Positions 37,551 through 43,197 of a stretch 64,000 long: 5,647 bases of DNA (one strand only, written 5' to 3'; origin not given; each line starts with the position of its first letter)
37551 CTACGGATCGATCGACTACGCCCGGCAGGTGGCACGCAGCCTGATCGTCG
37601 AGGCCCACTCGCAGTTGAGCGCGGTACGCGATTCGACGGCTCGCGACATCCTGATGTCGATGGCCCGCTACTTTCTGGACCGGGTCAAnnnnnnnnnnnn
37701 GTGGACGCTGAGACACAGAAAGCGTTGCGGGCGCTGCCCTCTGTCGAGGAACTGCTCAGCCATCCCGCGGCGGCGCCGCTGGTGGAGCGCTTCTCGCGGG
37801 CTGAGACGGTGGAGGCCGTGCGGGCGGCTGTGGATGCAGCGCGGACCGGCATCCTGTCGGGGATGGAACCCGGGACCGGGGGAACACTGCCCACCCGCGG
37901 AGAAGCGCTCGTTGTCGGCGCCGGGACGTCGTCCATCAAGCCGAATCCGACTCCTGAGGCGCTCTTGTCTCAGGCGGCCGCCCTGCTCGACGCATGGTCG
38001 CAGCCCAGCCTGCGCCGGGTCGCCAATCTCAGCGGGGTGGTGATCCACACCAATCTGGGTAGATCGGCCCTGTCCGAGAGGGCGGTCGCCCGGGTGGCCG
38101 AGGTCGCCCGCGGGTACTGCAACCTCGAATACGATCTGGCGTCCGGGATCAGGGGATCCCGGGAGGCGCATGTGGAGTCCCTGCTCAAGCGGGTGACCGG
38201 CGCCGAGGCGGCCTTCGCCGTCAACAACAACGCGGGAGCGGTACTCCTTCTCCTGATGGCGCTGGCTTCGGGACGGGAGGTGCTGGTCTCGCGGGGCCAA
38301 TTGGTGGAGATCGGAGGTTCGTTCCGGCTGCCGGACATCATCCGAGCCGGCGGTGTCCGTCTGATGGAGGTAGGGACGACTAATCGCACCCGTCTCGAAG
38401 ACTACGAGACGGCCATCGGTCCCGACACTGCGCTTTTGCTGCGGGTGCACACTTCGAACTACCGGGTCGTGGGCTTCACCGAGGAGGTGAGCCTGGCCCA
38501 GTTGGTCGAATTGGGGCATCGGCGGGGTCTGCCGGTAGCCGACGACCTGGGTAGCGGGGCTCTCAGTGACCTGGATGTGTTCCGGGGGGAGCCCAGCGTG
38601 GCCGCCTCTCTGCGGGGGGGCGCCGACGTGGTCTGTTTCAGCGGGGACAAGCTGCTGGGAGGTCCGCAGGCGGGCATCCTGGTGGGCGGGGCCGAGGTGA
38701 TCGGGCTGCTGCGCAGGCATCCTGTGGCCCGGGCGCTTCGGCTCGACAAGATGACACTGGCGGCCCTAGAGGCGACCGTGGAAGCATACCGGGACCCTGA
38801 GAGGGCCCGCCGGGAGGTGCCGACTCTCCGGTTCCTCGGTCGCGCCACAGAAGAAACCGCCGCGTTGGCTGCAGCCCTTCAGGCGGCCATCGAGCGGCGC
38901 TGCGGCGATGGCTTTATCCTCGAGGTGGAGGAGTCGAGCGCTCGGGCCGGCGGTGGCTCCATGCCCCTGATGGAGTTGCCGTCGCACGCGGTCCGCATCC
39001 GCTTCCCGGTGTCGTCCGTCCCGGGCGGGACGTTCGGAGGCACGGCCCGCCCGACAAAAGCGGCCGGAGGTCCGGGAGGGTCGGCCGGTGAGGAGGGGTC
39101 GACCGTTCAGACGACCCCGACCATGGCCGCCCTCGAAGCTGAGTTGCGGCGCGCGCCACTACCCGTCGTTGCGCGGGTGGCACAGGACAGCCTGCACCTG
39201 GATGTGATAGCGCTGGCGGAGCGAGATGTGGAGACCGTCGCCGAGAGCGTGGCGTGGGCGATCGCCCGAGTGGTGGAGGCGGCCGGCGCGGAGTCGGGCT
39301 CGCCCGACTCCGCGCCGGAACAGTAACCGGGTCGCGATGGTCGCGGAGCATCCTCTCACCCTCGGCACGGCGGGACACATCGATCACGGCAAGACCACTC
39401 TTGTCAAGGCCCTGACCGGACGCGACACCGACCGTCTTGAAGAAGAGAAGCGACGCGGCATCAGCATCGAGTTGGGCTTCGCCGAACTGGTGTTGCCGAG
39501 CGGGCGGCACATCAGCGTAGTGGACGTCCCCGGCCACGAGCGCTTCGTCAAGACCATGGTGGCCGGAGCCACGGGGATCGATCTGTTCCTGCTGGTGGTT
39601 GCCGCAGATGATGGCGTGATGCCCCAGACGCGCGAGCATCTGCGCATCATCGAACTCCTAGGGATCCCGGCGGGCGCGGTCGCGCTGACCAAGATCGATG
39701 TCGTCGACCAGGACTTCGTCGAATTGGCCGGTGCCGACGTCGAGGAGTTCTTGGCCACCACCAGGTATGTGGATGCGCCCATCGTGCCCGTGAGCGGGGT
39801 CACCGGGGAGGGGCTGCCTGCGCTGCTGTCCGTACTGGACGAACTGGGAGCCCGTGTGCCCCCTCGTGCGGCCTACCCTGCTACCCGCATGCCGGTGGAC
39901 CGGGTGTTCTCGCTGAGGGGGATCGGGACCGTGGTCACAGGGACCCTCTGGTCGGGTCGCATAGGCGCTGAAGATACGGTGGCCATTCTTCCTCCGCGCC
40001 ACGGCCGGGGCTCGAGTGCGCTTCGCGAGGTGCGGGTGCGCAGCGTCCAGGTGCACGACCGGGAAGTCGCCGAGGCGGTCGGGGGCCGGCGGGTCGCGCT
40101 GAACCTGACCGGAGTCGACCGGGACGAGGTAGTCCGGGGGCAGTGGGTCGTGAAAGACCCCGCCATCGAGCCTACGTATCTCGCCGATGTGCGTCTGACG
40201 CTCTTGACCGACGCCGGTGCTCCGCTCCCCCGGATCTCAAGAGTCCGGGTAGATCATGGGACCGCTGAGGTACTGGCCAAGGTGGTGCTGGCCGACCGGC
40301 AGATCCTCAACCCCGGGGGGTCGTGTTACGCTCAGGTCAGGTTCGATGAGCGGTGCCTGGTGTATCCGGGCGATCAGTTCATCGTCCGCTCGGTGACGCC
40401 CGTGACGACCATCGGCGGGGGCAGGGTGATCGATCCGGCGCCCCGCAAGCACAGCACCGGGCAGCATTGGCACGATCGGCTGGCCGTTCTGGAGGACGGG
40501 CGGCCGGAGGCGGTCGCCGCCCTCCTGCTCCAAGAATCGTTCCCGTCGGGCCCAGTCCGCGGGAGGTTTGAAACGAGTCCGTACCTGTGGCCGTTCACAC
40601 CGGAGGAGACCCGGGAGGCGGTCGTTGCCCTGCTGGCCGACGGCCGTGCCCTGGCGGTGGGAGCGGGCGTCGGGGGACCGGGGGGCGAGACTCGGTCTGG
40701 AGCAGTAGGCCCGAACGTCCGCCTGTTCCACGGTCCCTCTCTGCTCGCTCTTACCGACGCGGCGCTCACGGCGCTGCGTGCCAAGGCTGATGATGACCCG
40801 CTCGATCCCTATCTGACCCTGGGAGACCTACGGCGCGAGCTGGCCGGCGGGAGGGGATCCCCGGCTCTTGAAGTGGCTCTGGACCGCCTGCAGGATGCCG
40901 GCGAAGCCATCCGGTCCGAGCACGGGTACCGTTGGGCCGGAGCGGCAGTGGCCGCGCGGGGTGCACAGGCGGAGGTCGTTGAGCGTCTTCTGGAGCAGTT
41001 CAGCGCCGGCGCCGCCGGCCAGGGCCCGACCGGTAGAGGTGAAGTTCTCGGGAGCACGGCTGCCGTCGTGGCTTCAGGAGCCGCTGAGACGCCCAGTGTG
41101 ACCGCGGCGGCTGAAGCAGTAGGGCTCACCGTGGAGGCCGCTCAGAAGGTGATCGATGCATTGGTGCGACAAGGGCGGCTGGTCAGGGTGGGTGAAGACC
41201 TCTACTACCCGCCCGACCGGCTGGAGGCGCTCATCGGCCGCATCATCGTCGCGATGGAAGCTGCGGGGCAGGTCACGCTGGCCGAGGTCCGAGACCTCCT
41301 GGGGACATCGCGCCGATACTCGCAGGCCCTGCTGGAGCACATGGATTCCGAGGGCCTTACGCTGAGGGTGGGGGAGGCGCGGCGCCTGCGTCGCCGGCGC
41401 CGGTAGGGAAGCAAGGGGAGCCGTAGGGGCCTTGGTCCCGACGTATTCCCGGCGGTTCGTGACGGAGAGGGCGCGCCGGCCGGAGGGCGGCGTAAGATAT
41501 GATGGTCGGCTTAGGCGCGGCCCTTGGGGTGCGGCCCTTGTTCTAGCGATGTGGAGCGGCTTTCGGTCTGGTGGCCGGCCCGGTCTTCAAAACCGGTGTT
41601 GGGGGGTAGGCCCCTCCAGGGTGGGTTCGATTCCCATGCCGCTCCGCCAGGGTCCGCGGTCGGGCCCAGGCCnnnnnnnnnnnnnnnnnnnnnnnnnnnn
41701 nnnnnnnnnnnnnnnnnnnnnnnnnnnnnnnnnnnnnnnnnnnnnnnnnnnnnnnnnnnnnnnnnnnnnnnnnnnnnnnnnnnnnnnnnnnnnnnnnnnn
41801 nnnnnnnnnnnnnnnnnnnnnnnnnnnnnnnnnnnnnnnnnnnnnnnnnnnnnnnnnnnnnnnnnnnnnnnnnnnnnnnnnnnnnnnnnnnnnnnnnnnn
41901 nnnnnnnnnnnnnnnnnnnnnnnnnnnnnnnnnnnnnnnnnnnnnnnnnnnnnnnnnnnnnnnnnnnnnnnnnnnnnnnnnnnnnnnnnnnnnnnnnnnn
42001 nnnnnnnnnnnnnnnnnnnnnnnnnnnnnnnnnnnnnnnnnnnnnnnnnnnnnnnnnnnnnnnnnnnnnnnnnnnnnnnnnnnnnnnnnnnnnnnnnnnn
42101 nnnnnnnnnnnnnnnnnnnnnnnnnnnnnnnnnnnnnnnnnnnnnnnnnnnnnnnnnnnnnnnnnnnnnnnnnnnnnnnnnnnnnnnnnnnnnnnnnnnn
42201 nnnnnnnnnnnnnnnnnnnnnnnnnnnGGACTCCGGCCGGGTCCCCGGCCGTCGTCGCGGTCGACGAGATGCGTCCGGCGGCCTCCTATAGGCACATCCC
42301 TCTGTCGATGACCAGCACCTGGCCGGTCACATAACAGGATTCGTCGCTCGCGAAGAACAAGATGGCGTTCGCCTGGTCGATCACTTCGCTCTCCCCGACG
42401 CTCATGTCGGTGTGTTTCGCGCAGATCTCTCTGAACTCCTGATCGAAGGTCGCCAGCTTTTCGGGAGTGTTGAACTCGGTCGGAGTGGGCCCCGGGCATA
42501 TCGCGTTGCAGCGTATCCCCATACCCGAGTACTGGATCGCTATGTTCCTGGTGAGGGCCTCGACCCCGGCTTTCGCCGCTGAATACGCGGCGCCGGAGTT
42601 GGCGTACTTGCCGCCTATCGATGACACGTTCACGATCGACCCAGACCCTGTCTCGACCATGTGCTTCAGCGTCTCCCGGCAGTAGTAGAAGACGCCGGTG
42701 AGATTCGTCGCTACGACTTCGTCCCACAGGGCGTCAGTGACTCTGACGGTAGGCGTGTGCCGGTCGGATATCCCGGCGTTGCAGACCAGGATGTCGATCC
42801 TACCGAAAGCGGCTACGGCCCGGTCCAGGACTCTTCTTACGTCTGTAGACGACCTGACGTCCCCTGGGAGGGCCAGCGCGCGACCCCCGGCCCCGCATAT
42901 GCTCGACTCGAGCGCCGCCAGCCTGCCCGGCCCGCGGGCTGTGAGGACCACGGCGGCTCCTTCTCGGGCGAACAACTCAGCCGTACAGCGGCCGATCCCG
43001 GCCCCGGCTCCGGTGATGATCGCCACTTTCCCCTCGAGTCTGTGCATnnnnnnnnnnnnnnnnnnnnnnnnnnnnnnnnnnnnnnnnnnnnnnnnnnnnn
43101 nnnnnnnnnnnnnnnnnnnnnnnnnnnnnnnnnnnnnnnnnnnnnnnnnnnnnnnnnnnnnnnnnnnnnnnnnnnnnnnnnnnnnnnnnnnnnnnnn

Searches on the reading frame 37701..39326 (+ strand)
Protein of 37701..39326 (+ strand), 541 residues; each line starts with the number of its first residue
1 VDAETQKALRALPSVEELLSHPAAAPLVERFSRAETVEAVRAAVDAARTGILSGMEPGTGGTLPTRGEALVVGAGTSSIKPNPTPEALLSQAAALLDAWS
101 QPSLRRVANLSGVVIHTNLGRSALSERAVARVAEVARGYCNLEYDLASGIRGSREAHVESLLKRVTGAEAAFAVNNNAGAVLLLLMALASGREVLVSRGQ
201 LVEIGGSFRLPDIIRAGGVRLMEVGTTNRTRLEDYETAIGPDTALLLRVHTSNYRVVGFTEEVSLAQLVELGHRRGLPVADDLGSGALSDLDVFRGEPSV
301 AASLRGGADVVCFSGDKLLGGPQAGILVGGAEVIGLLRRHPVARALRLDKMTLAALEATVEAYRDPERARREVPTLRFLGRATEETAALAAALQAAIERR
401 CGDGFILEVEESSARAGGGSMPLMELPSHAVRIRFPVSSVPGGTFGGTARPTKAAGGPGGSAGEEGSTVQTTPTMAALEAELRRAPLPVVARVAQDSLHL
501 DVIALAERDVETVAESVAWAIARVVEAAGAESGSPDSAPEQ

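Call 40: search_protein_families(library=ncbifam, proteins=[window:37701-39326:+], max_evalue=0.00001)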
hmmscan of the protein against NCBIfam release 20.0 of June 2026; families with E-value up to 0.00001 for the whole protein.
window:37701-39326:+ (541 aa): 7 families
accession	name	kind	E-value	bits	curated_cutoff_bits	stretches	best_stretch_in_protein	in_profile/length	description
TIGR00474.1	selA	equivalog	8.5e-156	519.3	267.9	1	9-435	1-406/455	L-seryl-tRNA(Sec) selenium transferase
TIGR01437.1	selA_rel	subfamily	1.4e-17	63.7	385.3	1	102-368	5-262/363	DgaE family pyridoxal phosphate-dependent ammonia lyase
NF047797.1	glminPNH3LysDgaE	equivalog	2.3e-17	63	600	1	102-399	7-290/367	D-glucosaminate-6-phosphate ammonia lyase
TIGR03576.1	pyridox_MJ0158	hypoth_equivalog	1.2e-09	37.8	304.45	1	166-375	68-261/346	TIGR03576 family pyridoxal phosphate-dependent enzyme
NF043007.1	CysBLyMetC_Staph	equivalog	7.2e-07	28.4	700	1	141-324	40-203/378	cystathionine beta-lyase MetC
TIGR01325.1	O_suc_HS_sulf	equivalog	2.9e-06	26.2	510.05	1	158-331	59-212/380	O-succinylhomoserine sulfhydrylase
NF006003.0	PRK08133.1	equivalog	5.2e-06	25.4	522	1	160-358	73-252/396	O-succinylhomoserine sulfhydrylase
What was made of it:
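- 37701..39326 (+): selA, L-seryl-tRNA(Sec) selenium transferase. TIGR00474 at 519.3 bits against a cut-off of 267.9 (call 40).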

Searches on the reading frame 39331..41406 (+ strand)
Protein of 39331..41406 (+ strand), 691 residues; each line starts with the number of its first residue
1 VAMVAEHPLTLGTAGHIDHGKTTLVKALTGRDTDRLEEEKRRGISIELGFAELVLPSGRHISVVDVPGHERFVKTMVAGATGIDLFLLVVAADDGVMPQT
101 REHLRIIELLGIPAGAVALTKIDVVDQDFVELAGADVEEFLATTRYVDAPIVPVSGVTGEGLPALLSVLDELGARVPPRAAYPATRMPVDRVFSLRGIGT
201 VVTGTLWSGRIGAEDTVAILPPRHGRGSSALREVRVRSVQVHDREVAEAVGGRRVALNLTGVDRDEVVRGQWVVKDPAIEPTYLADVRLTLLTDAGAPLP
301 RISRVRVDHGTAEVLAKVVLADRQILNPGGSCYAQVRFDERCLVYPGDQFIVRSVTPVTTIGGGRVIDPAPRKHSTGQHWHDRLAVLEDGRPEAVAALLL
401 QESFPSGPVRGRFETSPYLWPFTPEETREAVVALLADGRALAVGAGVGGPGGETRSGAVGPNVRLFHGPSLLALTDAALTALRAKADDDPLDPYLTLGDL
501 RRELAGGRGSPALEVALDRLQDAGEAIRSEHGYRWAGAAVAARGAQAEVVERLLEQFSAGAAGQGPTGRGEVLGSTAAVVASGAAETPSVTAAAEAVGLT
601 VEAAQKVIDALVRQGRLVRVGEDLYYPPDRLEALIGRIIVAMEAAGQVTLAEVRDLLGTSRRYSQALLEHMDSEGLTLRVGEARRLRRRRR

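Call 40: search_protein_families(library=ncbifam, proteins=[window:39331-41406:+], max_evalue=0.00001)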
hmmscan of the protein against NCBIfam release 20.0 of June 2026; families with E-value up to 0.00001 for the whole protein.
window:39331-41406:+ (691 aa): 29 families (the best 25 are shown)
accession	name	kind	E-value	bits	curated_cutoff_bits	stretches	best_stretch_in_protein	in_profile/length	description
TIGR00475.1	selB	equivalog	1.7e-98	330.8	242.25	1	10-376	2-344/581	selenocysteine-specific translation elongation factor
NF000766.0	PRK00049.1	subfamily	6.8e-46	156.8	449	1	9-366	13-391/396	elongation factor Tu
NF009373.0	PRK12736.1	subfamily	7e-46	156.8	452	1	9-366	13-389/394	elongation factor Tu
NF009372.0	PRK12735.1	subfamily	5.2e-44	150.6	479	1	9-365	13-390/396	elongation factor Tu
NF003077.0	PRK04000.1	equivalog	9.4e-44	150.2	315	2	59-258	85-296/412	translation initiation factor IF-2 subunit gamma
TIGR03680.1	eif2g_arch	equivalog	9.7e-44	150.2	514.5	2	59-258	81-292/407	translation initiation factor IF-2 subunit gamma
NF008969.0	PRK12317.1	subfamily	2.4e-42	145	502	1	34-274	61-308/426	elongation factor 1-alpha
TIGR00485.1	EF-Tu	equivalog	1.5e-40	139.2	522.4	1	9-353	13-378/394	elongation factor Tu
TIGR00483.1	EF-1_alpha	equivalog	5e-30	104.3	540.1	1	33-286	60-320/427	translation elongation factor EF-1 subunit alpha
NF004035.0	PRK05506.1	subfamily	7.5e-24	83.9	715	1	33-318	79-364/632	bifunctional sulfate adenylyltransferase subunit 1/adenylylsulfate kinase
TIGR02034.1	CysN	subfamily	3.6e-23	82.3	336.1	1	34-318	56-340/406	sulfate adenylyltransferase, large subunit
NF003478.0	PRK05124.1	equivalog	2.5e-21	75.8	590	1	34-282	83-333/475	sulfate adenylyltransferase subunit CysN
TIGR00487.1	IF-2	equivalog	3.8e-20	72.2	424.4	1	12-168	91-244/587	translation initiation factor IF-2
NF003078.0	PRK04004.1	equivalog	4e-13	48.8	468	0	61-125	78-141/598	translation initiation factor IF-2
NF009381.0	PRK12740.1-5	subfamily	2.9e-11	42.5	583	1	33-147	49-161/692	elongation factor G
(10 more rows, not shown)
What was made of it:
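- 39226..41406 (+): selB, the Sec-specific elongation factor. The coordinates are those of the ORF. The true start is probably near 39331. TIGR00475 at 330.8 bits against a cut-off of 242.25 (call 40).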

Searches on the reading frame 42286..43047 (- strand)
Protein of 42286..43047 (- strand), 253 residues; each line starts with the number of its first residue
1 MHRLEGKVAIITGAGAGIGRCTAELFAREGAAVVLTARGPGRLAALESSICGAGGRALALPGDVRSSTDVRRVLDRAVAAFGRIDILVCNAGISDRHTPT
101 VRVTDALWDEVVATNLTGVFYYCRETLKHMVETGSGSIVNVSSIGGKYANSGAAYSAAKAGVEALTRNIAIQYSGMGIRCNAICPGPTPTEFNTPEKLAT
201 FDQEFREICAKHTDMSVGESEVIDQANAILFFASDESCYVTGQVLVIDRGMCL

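Call 40: search_protein_families(library=ncbifam, proteins=[window:42286-43047:-], max_evalue=0.00001)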
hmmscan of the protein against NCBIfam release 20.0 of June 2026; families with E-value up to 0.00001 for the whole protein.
window:42286-43047:- (253 aa): 228 families (the best 25 are shown)
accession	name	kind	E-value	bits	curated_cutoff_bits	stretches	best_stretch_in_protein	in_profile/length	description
NF005559.1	PRK07231.1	subfamily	5.9e-61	206.1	215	1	3-253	1-249/249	glucose 1-dehydrogenase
NF004791.0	PRK06138.1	equivalog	1.1e-60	205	312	1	3-251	2-249/252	SDR family oxidoreductase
NF005681.0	PRK07478.1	subfamily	1.7e-59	201.3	267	1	1-251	1-249/254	SDR family oxidoreductase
NF004198.0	PRK05653.1-3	equivalog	1.7e-56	191.4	296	1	2-252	3-247/248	3-oxoacyl-ACP reductase FabG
TIGR03971.1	SDR_subfam_1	subfamily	5.9e-55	186.5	300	1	4-252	1-269/271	mycofactocin-coupled SDR family oxidoreductase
NF009466.0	PRK12826.1-2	subfamily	6.3e-55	186.3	222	1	7-251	4-244/248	3-oxoacyl-ACP reductase FabG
NF004818.0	PRK06172.1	equivalog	2.3e-54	184.4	336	1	2-251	3-250/253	SDR family oxidoreductase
TIGR01830.1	3oxo_ACP_reduc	equivalog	1e-53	182.5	297.75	1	9-251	1-238/239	3-oxoacyl-[acyl-carrier-protein] reductase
NF052558.1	MBtsdlDhBudC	equivalog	1.1e-53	182.3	270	1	5-251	2-241/250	meso-2,3-butanediol dehydrogenase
NF004203.0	PRK05653.2-4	subfamily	9.2e-53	179.3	313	1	3-252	3-257/260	3-oxoacyl-ACP reductase FabG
NF053701.1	CsHdxCHCADhChcB2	equivalog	2.3e-52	178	350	1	4-250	1-241/245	cis-4-hydroxycyclohexanecarboxylate dehydrogenase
NF049979.1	AlphHSDSHdhA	equivalog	3.2e-50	171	350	1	4-250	1-245/258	7alpha-hydroxysteroid dehydrogenase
NF004778.0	PRK06124.1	equivalog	2e-49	168.3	303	1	3-252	8-253/256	SDR family oxidoreductase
NF009468.0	PRK12826.1-4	equivalog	3.8e-49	167.7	318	1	1-253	2-249/256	SDR family oxidoreductase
NF004197.0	PRK05653.1-1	equivalog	4.6e-49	167.3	332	1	3-252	4-247/249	3-oxoacyl-ACP reductase FabG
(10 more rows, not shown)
